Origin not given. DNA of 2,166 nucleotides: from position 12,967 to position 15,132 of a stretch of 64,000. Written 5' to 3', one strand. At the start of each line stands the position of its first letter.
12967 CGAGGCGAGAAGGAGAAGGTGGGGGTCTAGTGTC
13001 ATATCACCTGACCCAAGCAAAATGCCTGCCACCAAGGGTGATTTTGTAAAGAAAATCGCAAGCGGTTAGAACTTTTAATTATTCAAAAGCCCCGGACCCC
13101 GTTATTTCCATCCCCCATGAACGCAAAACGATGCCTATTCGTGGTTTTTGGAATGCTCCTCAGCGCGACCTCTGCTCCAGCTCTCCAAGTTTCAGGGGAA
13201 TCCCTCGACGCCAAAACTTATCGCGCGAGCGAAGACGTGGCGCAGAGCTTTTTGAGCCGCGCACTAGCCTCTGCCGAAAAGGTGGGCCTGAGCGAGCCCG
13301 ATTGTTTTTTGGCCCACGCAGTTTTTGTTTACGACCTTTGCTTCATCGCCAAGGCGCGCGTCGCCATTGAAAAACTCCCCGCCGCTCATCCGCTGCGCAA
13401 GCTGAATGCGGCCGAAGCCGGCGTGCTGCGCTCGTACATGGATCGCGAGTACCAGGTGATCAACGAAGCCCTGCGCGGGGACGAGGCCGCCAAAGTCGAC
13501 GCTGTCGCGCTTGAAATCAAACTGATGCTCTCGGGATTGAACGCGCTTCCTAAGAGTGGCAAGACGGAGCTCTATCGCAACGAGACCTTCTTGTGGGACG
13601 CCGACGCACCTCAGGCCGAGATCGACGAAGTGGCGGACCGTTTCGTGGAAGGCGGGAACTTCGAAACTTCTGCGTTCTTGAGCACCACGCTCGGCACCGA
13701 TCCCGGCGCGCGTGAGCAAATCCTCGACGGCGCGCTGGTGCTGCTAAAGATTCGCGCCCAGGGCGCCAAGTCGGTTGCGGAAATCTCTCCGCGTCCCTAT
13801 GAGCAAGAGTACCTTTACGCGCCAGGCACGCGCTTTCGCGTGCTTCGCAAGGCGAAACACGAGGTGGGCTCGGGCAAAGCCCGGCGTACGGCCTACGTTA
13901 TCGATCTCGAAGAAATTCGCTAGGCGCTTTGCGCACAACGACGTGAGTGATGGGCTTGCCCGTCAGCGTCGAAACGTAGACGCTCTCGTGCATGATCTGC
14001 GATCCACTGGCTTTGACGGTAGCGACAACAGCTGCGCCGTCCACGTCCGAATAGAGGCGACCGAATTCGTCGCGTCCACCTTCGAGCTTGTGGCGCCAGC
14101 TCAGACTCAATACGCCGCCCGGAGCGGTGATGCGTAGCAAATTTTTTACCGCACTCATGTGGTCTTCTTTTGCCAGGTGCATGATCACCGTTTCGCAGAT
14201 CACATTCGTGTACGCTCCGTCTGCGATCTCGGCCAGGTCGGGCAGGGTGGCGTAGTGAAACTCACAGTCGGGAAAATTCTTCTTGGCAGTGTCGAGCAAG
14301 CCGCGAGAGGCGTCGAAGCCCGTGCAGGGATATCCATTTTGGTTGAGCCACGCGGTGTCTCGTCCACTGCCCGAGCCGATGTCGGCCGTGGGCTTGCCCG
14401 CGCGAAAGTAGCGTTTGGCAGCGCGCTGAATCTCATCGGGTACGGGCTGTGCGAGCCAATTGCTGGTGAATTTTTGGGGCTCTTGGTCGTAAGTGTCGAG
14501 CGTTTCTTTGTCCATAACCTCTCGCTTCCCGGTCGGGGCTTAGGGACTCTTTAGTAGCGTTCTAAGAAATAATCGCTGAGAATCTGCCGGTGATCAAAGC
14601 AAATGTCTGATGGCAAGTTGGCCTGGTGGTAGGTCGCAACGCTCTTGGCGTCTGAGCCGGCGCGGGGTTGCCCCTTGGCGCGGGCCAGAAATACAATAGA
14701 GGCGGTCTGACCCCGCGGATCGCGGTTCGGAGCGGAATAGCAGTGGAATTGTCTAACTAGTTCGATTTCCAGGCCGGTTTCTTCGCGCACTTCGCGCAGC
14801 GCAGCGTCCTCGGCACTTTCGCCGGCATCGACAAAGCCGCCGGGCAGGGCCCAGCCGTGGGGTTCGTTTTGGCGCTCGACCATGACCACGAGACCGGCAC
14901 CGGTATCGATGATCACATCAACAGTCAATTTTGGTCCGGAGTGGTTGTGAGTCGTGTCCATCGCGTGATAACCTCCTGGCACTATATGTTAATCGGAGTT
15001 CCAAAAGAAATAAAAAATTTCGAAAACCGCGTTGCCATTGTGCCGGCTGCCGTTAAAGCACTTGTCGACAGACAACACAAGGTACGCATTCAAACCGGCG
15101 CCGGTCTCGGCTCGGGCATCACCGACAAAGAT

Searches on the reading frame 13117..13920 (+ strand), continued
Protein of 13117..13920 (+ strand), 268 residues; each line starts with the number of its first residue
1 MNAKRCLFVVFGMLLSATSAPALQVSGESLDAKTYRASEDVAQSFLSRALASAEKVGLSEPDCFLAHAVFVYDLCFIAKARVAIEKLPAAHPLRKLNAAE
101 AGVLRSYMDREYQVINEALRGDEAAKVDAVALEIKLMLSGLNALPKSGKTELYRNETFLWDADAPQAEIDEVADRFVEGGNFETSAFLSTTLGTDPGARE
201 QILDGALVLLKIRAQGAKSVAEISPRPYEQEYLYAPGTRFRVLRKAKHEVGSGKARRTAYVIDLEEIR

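Call 49: find_encoding_contigs(protein=P0005, flank=8000, max_places=3)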
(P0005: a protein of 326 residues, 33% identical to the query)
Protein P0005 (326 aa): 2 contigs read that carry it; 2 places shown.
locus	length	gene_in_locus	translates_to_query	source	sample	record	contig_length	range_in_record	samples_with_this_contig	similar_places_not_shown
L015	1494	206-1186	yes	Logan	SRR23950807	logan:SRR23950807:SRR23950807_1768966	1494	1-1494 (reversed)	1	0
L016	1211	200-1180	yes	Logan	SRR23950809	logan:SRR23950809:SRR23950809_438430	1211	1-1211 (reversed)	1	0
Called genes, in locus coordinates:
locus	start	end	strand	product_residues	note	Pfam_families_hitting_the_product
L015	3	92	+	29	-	?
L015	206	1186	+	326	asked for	PF03496:ADPrib_exo_Tox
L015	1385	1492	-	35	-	?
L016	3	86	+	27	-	?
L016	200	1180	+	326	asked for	PF03496:ADPrib_exo_Tox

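Call 51: search_protein_families(library=padloc, proteins=[window:13117-13920:+], max_evalue=0.01)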
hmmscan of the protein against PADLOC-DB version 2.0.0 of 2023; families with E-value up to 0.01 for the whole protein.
window:13117-13920:+ (268 aa): 0 families

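Call 63: find_related_loci(query=A4, collection=viral_contigs, flank=8000)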
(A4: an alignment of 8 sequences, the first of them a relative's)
Query A4 (269 aa) in viral_contigs; peptide patterns used: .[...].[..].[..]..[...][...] (x = any residue, [..] = any of these).
43 stretches matched a pattern; 1 encode a relative of the query (tblastn E <= 1e-3); 1 distinct loci.
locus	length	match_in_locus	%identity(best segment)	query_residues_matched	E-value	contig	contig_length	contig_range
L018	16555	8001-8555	24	86-259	1e-5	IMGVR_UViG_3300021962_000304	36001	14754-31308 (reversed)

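Call 91: fold_search(model_id=the predicted structure, library=viral)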
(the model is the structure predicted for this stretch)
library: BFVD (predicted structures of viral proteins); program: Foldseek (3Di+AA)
matches with E <= 10: 379; with E <= 0.001: 102
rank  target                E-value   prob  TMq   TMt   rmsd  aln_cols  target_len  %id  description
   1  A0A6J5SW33            2.7e-12  1.00  0.55  0.32   4.4       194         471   19  Phage head morphogenesis domain containing protein [uncultured Caudovirales phage]
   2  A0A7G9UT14            1.4e-10  1.00  0.51  0.12   5.8       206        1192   23  NAD(+)--protein-arginine ADP-ribosyltransferase [Xanthomonas phage Xp12]
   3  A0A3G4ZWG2            3.2e-10  1.00  0.53  0.12   8.4       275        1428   16  Ankyrin repeat protein [Edafosvirus sp.]
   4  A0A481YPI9            3.6e-10  1.00  0.51  0.67   6.1       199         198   21  ADP-ribosyltransferase exoenzyme [Iridovirus LCIVAC01]
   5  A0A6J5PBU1            4.0e-10  1.00  0.50  0.41  17.4       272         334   17  ADP ribosyltransferase [uncultured Caudovirales phage]
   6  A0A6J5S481            4.5e-10  1.00  0.45  0.12   5.6       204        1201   19  Phage portal protein, HK97 [uncultured Caudovirales phage]
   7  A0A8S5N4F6            1.7e-09  1.00  0.48  0.26  15.4       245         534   18  Minor capsid protein [Podoviridae sp. ctiJY10]
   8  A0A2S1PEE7            1.8e-09  1.00  0.45  0.32  16.8       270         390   16  RNA polymerase ADP-ribosylase [Aeromonas phage 50AhydR13PP]
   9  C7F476                7.1e-09  1.00  0.43  0.09  13.2       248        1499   15  (no name in the UniProt tables at hand)
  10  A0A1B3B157            1.0e-08  1.00  0.44  0.40   7.5       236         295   16  VIP2-like ADP-ribosyltransferase toxin [Gordonia phage Strosahl]
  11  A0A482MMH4            1.1e-08  1.00  0.47  0.46  15.2       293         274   16  RNA polymerase-ADP-ribosyltransferase [Escherichia phage vB_EcoM_PHB13]
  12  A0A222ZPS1            1.4e-08  1.00  0.34  0.44  10.3       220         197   17  (no name in the UniProt tables at hand)
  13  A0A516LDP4            1.4e-08  1.00  0.40  0.26  18.1       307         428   18  (no name in the UniProt tables at hand)
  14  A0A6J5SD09            1.7e-08  1.00  0.47  0.44   8.1       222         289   17  ADP ribosyltransferase [uncultured Caudovirales phage]
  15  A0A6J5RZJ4            1.9e-08  1.00  0.37  0.39  18.1       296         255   18  Uncharacterized protein [uncultured Caudovirales phage]
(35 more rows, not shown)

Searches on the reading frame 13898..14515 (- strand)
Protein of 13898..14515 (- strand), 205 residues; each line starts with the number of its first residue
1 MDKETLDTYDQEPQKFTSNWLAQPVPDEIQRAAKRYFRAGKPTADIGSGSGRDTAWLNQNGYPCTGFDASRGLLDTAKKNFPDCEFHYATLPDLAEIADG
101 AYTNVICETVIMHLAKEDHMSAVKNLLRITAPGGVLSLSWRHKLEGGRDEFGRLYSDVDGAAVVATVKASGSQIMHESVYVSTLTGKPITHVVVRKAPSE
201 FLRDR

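Call 3: search_protein_families(library=pfam, proteins=[window:13898-14515:-], max_evalue=0.1)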
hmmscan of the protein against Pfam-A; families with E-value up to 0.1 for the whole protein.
window:13898-14515:- (205 aa): 6 families
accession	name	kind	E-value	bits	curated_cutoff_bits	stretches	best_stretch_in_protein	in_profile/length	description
PF08241.18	Methyltransf_11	-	7.9e-14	52.5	21.2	1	45-137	2-94/95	Methyltransferase domain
PF13649.12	Methyltransf_25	-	5.5e-13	49.9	27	1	45-134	3-97/97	Methyltransferase domain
PF08242.18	Methyltransf_12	-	1.8e-09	38.6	30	1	45-136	2-98/98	Methyltransferase domain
PF13489.12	Methyltransf_23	-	6.6e-09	36.2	27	1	24-139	8-117/164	Methyltransferase domain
PF03848.20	TehB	-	6.6e-06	26.1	20.4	1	21-134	14-128/193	Tellurite resistance protein TehB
PF13847.12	Methyltransf_31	-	9.3e-05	22.6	27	1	39-138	3-109/145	Methyltransferase domain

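Call 6: search_protein_families(library=ncbifam, proteins=[window:13898-14515:-], max_evalue=0.01)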
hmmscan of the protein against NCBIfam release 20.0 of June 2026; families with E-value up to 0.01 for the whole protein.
window:13898-14515:- (205 aa): 11 families
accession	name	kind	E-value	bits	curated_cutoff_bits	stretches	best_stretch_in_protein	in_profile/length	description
NF045667.1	MTase_DVU1556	equivalog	1.3e-08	34.6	155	1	37-139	20-120/213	DVU_1556 family methyltransferase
NF008405.0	PRK11207.1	equivalog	1.8e-08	34.1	218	1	15-134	8-128/198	tellurite resistance methyltransferase TehB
NF002463.0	PRK01683.1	equivalog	2.4e-08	33.9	297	1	41-138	33-128/258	trans-aconitate 2-methyltransferase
NF043040.1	corrin_prot_MT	hypoth_equivalog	2.5e-08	33.6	180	1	30-137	32-146/216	corrinoid protein-associated methyltransferase CpaM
NF008992.0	PRK12335.1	equivalog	2.8e-07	30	303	1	6-135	91-220/289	SAM-dependent methyltransferase TehB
TIGR02021.1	BchM-ChlM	equivalog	3.9e-06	26.5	158.9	1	39-143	54-160/218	magnesium protoporphyrin IX methyltransferase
TIGR01983.1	UbiG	equivalog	5.2e-05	22.7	102.95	1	40-139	50-152/228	bifunctional 2-polyprenyl-6-hydroxyphenol methylase/3-demethylubiquinol 3-O-methyltransferase UbiG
TIGR00477.1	tehB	equivalog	6.5e-05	22.4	219.5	1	11-134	47-170/238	tellurite resistance methyltransferase TehB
NF041820.1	daptide_MTase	equivalog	0.0011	18.4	175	1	27-145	24-149/243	daptide-type RiPP biosynthesis methyltransferase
NF001241.0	PRK00216.1-2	equivalog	0.0018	17.9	327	1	38-138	50-147/231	demethylmenaquinone methyltransferase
NF045649.1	2X_seleno_MduS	exception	0.0024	16.9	380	1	42-142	44-151/338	methyltransferase domain-containing selenoprotein MduS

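Call 51: search_protein_families(library=padloc, proteins=[window:13898-14515:-], max_evalue=0.01)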
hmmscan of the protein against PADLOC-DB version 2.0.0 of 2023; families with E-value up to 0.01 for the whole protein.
window:13898-14515:- (205 aa): 1 family
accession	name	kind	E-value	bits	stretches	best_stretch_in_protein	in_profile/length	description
PDLC04134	mad2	-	2.1e-11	41.4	1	24-175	274-430/492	mads_2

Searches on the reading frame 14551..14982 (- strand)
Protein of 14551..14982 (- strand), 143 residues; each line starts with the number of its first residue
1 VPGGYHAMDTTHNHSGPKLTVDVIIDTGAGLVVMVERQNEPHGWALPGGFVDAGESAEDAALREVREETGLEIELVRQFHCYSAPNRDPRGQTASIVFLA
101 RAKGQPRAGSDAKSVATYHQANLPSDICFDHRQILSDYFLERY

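Call 35: search_protein_families(library=pfam, proteins=[window:14551-14982:-], max_evalue=0.01)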
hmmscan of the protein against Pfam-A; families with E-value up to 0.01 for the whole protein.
window:14551-14982:- (143 aa): 1 family
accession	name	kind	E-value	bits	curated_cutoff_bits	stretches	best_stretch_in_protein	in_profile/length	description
PF00293.34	NUDIX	-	6.7e-22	78.4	21.1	1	18-135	3-131/134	NUDIX domain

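Call 51: search_protein_families(library=padloc, proteins=[window:14551-14982:-], max_evalue=0.01)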
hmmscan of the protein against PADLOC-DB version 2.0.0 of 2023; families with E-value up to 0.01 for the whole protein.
window:14551-14982:- (143 aa): 1 family
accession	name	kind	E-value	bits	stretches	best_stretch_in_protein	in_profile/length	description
PDLC04899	PDC-S07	-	2.5e-08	31.6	1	30-81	18-72/135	-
